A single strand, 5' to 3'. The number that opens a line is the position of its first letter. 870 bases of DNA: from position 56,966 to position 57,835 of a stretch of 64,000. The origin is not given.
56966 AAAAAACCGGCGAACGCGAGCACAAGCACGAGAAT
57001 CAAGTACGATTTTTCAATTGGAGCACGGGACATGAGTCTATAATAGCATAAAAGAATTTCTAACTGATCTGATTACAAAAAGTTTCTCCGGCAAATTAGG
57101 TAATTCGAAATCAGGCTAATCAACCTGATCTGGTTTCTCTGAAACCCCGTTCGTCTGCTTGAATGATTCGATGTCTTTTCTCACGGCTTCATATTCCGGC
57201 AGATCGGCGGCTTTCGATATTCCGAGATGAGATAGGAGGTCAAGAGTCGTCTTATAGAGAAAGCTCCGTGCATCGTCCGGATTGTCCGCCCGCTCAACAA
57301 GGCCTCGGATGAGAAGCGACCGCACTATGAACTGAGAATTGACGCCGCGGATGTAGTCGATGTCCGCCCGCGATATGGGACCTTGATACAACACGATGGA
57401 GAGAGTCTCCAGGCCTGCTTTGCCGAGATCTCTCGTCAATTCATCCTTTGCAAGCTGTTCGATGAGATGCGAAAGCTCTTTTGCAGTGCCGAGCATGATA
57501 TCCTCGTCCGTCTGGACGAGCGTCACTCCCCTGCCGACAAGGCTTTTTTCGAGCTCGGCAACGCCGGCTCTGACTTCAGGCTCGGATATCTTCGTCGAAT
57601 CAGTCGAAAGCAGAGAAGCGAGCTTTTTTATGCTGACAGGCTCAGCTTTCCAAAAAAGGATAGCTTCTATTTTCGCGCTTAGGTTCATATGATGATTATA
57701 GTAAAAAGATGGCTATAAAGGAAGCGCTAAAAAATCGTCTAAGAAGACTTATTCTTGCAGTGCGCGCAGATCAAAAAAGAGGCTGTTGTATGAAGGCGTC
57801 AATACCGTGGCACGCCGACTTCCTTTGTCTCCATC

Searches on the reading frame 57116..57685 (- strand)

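Call 59: search_protein_families(library=pfam, proteins=[window:57116-57685:-], max_evalue=0.00001)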
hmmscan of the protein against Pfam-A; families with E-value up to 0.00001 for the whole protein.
window:57116-57685:- (189 aa): 1 family
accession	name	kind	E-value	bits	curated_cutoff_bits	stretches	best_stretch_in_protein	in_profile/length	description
PF04079.22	SMC_ScpB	-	4e-38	131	27.4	1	4-164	1-159/160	Segregation and condensation complex subunit ScpB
